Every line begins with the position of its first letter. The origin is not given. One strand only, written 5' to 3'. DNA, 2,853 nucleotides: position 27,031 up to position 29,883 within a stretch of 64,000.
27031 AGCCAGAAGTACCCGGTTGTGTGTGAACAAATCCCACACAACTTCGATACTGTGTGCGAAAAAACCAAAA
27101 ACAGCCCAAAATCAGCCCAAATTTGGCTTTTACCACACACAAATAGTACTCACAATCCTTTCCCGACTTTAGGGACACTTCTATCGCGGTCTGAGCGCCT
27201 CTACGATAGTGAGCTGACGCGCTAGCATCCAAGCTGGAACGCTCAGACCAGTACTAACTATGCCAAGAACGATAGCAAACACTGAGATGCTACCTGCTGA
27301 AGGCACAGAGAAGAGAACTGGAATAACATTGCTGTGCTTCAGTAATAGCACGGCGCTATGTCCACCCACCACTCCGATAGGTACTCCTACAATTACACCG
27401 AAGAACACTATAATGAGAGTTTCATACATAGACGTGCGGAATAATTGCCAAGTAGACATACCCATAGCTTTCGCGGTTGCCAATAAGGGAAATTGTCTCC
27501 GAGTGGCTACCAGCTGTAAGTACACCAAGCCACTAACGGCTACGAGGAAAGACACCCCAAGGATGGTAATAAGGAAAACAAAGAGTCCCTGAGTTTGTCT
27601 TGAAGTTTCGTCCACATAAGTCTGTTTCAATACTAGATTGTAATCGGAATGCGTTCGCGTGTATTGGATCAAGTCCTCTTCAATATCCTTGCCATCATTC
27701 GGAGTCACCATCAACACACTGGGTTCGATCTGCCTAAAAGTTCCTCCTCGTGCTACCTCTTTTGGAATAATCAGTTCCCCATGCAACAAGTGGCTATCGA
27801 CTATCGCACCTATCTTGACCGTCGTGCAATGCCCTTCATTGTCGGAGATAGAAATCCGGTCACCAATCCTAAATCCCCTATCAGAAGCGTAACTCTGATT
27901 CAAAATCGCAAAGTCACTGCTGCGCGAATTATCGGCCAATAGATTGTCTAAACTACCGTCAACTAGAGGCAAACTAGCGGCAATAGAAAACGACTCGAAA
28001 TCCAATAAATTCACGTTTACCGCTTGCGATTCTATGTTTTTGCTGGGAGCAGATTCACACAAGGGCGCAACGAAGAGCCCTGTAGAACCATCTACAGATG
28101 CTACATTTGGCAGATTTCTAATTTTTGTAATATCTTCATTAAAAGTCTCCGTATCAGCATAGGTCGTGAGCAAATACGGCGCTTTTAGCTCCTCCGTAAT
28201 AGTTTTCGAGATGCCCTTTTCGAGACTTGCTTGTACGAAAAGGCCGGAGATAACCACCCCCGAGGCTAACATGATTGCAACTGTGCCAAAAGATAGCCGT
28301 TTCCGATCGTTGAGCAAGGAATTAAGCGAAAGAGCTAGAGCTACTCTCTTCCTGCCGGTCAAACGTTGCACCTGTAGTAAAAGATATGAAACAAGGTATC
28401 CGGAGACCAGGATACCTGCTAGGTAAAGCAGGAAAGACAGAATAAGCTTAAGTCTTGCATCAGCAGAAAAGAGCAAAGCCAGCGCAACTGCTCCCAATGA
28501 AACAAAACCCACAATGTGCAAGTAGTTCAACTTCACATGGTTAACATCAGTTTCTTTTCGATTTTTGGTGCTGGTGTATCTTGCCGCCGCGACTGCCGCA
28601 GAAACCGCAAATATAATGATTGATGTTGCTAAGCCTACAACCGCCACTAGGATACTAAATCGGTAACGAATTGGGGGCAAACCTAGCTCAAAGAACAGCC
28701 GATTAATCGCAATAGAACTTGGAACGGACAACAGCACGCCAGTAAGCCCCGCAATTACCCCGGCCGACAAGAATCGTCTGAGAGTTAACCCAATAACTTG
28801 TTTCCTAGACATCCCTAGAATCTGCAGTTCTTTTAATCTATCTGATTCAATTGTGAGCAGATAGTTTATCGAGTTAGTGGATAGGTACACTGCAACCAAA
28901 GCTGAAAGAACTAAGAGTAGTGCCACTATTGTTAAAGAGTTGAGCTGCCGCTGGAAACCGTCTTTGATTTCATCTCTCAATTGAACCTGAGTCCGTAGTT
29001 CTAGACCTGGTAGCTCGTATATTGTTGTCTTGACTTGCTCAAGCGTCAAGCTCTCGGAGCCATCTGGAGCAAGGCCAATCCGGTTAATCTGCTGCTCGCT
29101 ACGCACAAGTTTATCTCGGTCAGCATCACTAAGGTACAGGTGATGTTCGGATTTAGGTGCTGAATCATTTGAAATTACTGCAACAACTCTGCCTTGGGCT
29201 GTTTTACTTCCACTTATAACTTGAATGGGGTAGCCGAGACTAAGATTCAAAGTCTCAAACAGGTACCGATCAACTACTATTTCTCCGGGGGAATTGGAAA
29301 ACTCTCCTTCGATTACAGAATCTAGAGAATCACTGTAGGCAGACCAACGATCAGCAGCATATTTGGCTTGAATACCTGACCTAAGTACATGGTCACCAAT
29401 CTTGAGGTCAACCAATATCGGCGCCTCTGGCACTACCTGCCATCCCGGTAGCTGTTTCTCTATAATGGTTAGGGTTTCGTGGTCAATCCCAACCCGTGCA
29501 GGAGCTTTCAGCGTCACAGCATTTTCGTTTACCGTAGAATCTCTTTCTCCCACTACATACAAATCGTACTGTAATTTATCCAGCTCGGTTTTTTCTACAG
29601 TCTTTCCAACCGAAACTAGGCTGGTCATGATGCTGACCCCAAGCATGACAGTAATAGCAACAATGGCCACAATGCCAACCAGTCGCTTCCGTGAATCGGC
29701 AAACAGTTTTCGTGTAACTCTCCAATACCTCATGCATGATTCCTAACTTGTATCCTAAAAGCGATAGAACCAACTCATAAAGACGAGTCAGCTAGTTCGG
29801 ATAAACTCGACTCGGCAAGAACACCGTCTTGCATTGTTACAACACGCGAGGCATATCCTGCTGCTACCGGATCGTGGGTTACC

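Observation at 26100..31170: Low-GC accessory island: hypothetical protein, MacB/FtsX-type ABC exporter and duplicated His-rich protein inserted between pyrE and a flotillin gene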

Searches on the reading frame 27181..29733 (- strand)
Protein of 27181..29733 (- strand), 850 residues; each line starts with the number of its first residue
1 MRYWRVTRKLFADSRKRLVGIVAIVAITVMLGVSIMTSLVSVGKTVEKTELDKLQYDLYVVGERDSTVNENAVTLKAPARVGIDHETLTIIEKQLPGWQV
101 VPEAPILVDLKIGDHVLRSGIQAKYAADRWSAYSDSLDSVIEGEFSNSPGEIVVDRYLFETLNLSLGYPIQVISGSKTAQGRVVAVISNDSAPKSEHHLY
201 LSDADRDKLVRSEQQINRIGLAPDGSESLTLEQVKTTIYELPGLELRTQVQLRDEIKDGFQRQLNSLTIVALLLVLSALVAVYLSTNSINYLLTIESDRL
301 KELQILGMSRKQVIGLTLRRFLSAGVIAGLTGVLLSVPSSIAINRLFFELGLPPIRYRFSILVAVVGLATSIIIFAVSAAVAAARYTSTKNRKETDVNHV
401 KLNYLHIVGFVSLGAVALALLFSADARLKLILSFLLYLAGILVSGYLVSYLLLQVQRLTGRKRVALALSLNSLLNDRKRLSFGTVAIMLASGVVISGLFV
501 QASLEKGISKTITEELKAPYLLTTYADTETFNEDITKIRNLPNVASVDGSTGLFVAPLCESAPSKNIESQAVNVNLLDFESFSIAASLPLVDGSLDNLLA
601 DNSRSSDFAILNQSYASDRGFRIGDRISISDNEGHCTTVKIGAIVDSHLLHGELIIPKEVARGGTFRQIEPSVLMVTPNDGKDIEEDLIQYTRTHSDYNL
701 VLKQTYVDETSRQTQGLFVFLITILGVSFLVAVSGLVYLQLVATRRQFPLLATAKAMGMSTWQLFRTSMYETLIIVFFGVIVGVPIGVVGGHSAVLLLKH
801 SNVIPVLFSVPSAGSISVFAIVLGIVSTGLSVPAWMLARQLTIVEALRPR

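Call 3: search_protein_families(library=pfam, proteins=[window:27181-29733:-], max_evalue=0.01)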
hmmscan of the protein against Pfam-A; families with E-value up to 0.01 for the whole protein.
window:27181-29733:- (850 aa): 2 families
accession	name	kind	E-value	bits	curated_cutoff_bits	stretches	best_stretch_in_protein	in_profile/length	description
PF02687.27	FtsX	-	3.9e-14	53.2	25.5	2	723-832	2-112/120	FtsX-like permease C-terminal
PF12704.14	MacB_PCD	-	3.9e-06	27.7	27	1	486-686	7-199/207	MacB-like periplasmic core domain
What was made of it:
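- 27181..29733 (-): 850-aa permease of the MacB/FtsX (type VII ABC) superfamily. It is an internally duplicated module of TM1, extracytoplasmic domain and TM2-4, with two linker helices, giving 10 predicted TM helices. The extracytoplasmic domains span about residues 45-262 and 505-713. Pfam finds FtsX (3.9e-14, two stretches) and MacB_PCD (27.7 bits, cut-off 27) (call 3).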

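Call 4: search_protein_families(library=ncbifam, proteins=[window:27181-29733:-], max_evalue=0.01)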
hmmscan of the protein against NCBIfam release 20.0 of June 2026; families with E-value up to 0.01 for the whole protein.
window:27181-29733:- (850 aa): 3 families
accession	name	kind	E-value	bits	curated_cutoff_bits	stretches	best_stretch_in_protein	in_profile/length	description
TIGR03434.1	ADOP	subfamily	3.7e-06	25.3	622.3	1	700-840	254-393/803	ADOP family duplicated permease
NF006456.0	PRK08815.1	equivalog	0.0014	18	464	1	166-297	29-158/376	GTP cyclohydrolase II RibA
NF008076.0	PRK10814.1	exception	0.0073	15.4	473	1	267-364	264-361/399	lipoprotein-releasing ABC transporter permease subunit LolC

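Call 8: find_encoding_contigs(protein=window:27181-29733:-, flank=10000, max_places=8)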
Protein window:27181-29733:- (850 aa): no gene with exactly this product is on record in the collection.

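Call 11: find_homologous_proteins(query=window:27181-29733:-, max_evalue=0.001)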
Query window:27181-29733:- (850 aa): 4 proteins with E <= 0.001 among 8000 candidates.
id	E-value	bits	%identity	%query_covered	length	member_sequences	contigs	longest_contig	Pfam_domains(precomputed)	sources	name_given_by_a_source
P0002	0.0e+0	1757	100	98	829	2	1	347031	PF02687.28,PF12704.15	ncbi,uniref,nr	ncbi:ABC transporter permease [Boudabousia marimammalium]|uniref:ABC transporter permease n=1 Tax=Bo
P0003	9.5e-10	56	22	92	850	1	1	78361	PF02687.28,PF12704.15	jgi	jgi:putative ABC transport system permease protein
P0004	4.2e-7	47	21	78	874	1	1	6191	PF02687.28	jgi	jgi:putative ABC transport system permease protein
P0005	6.3e-4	36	22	76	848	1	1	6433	PF02687.28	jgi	-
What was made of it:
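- The permease search scored only the 8000 candidates sharing the most words (call 11), and no exhaustive search was run on the permease, so moderately close relatives could have been missed.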

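Call 16: search_dna_similar(query=window:27181-29733:-, collection=plasmids, mode=protein, max_evalue=0.00001, max_rows=20)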
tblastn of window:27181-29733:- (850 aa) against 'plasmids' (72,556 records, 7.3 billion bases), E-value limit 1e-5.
No match.
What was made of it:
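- The permease has nothing above 22% identity in the word-indexed search (call 11) and no tblastn match on plasmids (call 16).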

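Call 17: search_solved_structures(query=window:27181-29733:-, max_evalue=1)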
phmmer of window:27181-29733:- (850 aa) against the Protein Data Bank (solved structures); distinct sequences matched with E-value up to 1: 1.
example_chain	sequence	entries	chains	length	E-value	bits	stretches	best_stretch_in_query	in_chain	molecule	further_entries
5xu1_M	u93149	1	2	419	0.38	12.1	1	677-847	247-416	ABC transporter permeae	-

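Call 20: find_encoding_contigs(protein=P0003, flank=6000, max_places=3)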
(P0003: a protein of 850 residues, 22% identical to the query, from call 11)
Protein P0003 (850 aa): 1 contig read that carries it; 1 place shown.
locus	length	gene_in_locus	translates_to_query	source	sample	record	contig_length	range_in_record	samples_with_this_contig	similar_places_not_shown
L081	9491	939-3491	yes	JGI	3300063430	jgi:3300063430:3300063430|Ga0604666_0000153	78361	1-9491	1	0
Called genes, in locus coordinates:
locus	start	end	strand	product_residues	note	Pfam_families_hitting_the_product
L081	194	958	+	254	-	PF02463:SMC_N (faint), PF00005:ABC_tran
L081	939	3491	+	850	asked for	PF12704:MacB_PCD, PF02687:FtsX, PF12704:MacB_PCD, PF02687:FtsX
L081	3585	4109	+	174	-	-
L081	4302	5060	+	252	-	PF00005:ABC_tran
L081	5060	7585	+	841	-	PF12704:MacB_PCD, PF02687:FtsX, PF12704:MacB_PCD, PF02687:FtsX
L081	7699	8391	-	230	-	PF00702:Hydrolase, PF12710:HAD, PF13419:HAD_2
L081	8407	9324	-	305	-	-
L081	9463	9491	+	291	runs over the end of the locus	PF09754:PAC2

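Call 21: find_encoding_contigs(protein=P0002, flank=10000, max_places=3)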
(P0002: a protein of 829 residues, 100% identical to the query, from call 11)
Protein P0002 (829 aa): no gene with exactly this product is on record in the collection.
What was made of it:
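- On Horizontally acquired DNA (phyletic criterion): The window's own proteins are not indexed for context look-up (calls 8, 21).
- Tried and rejected: Exact-protein look-ups of the window's permease failed (calls 8, 21).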

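Call 23: search_protein_families(library=padloc, proteins=[window:27181-29733:-], max_evalue=0.01)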
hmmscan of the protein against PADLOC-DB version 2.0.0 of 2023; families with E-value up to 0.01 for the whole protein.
window:27181-29733:- (850 aa): 0 families

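Call 49: search_solved_structures(query=A2, max_evalue=1)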
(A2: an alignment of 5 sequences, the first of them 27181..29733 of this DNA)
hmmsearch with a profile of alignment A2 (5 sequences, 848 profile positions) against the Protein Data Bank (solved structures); distinct sequences matched with E-value up to 1: 19.
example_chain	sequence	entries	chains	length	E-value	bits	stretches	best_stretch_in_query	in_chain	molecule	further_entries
5xu1_M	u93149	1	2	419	2e-23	85.3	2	709-848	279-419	ABC transporter permeae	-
5nik_J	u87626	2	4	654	7.7e-23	83.4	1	5-401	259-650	Macrolide export ATP-binding/permease protein MacB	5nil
9o9x_C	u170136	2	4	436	8.4e-22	80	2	164-397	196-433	ABC transporter permease YtrF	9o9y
9w37_A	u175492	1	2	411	1.9e-21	78.8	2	175-397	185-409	LolF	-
9w35_A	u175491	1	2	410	2.3e-21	78.5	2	175-397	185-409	LolF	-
9w2w_A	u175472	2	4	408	1.4e-20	75.9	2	175-396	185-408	LolF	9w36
5lil_A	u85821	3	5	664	2.2e-18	68.6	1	1-397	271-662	Macrolide export ATP-binding/permease protein MacB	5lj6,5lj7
5gko_A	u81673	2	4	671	3.3e-17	64.7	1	6-396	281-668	Macrolide export ATP-binding/permease protein MacB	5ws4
7arh_E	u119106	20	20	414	4.8e-14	54.3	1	500-839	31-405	Lipoprotein-releasing system transmembrane protein LolE | Lipoprotein transporter subunit LolE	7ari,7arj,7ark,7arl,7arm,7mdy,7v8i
7mdx_B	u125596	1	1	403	6.1e-14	53.9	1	500-839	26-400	Lipoprotein-releasing system transmembrane protein LolE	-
9ge6_A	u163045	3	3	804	3.4e-12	48.2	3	257-347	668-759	Uncharacterized ABC transporter permease YbbP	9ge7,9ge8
7arh_C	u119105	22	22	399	6e-12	47.3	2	721-848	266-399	Lipoprotein-releasing ABC transporter permease subunit LolC | Lipo-releasing system transmembrane protein lolC | Lipoprotein-releasing system transmembrane prot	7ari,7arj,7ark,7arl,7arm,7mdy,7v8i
7mdx_A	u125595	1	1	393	2.8e-10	41.8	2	721-838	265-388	Lipoprotein-releasing system transmembrane protein LolC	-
9rli_E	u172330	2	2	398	5.1e-10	41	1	715-839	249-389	Lipoprotein-releasing system transmembrane protein LolE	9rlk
7tcg_A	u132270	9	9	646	6.3e-08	34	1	275-770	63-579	Bacitracin export permease protein BceB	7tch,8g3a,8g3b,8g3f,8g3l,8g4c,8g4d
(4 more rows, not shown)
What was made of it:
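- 27181..29733 (-): A profile against the PDB matches 5xu1_M at 2e-23, MacB at 8e-23, YtrF, LolF, LolE, YbbP at 3e-12 and BceB at 6e-8 (call 49).
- On Type VII ABC transporters (MacB/FtsX superfamily): The profile matches MacB, LolE, LolC, FtsX, YtrF and BceB chains (call 49).
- Closest known: MacB, Spr0694-0695, YtrEF, LolCDE and LolDF homo- or heterodimeric type VII systems. Same: Each half of the permease aligns end to end with a whole MacB-type subunit of TM1, periplasmic core domain and TM2-4 (call 49: MacB residues 259-650 against profile positions 5-401).
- The profile matches MacB, Spr0695, YtrF, LolF, LolE, YbbP and BceB (call 49). MacB-type permeases score far better than BceB (call 49).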

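Call 67: predict_structure(alignment_id=A3)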
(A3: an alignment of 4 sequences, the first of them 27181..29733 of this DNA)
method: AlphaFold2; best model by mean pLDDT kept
length: 850 residues; sequences in the alignment: 4
mean_pLDDT: 42.9   pTM: 0.27
mean pLDDT of the five models: 42.9, 42.4, 41.7, 40.5, 39.6
residues with pLDDT >= 90: 0; 70-90: 35; 50-70: 184; < 50: 631
segments of 3 or more residues with pLDDT < 50: 1-138, 191-196, 211-219, 224-301, 340-363, 381-553, 561-570, 601-603, 662-755, 757-759, 768-850
pLDDT, mean of each block of 10 residues (from residue 1): 35 36 39 36 31 27 23 22 26 29 35 22 23 38 61 65 64 57 65 48 60 42 39 29 32 40 39 43 43 45 54 59 55 51 45 39 52 53 44 38 41 41 40 44 39 35 34 31 36 43 38 30 25 32 31 50 38 56 61 60 59 74 72 61 68 63 33 31 37 34 32 41 44 43 40 44 50 46 43 40 35 41 40 42 41
secondary structure, 60 per line:
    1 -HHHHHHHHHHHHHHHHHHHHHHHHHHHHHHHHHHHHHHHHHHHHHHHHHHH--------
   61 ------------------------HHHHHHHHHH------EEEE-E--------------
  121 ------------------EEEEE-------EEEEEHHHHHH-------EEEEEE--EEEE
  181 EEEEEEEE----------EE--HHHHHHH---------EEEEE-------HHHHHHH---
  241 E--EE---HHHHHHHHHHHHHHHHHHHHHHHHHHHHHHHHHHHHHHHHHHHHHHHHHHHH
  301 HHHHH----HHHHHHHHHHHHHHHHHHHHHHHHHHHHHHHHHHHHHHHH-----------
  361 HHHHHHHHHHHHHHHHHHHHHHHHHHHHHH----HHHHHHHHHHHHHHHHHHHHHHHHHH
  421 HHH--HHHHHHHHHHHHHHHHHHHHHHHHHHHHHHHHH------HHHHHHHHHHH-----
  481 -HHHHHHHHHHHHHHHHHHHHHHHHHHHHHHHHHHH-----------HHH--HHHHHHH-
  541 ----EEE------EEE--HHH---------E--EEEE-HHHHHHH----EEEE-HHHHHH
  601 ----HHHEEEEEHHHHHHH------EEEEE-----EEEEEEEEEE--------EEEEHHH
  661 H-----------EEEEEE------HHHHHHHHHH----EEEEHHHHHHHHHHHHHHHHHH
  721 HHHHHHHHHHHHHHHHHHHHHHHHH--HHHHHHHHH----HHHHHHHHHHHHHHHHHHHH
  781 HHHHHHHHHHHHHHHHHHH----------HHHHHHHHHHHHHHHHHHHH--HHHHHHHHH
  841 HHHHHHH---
elements in order (helices of 4 or more, strands of 3 or more residues): H2-52 H85-94 E101-104 E139-143 E151-155 H156-161 E169-174 E177-188 H203-209 E219-223 H231-237 H249-305 H310-349 H361-390 H395-423 H426-458 H465-475 H482-516 H533-539 E545-547 E554-556 E574-577 H579-585 E590-593 H595-600 E608-612 H613-619 E626-630 E636-645 E654-657 H658-661 E673-678 H685-694 E699-702 H703-745 H748-756 H761-799 H810-829 H832-847
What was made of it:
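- On YbbP-like fused type VII permeases: No confident 3-D model was obtained (pLDDT 43; call 67).
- Tried and rejected: AlphaFold2 of the permease with a 4-sequence alignment gave pLDDT 43 (call 67).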

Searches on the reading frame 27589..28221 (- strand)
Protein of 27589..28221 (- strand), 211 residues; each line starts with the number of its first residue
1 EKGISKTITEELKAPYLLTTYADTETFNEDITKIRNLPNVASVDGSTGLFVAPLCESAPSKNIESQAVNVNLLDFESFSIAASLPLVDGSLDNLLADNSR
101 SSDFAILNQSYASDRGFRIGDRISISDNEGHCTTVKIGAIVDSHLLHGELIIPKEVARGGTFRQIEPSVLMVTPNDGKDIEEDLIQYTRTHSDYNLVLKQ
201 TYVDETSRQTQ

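Call 22: search_protein_families(library=pfam, proteins=[window:27589-28221:-], max_evalue=10)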
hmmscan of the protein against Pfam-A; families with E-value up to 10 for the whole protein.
seq(211 aa): 1 family
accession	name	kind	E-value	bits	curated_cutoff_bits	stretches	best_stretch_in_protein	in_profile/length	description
PF00924.24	MS_channel_2nd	-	0.078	13.5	20.2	1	114-140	15-41/68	Mechanosensitive ion channel, beta-domain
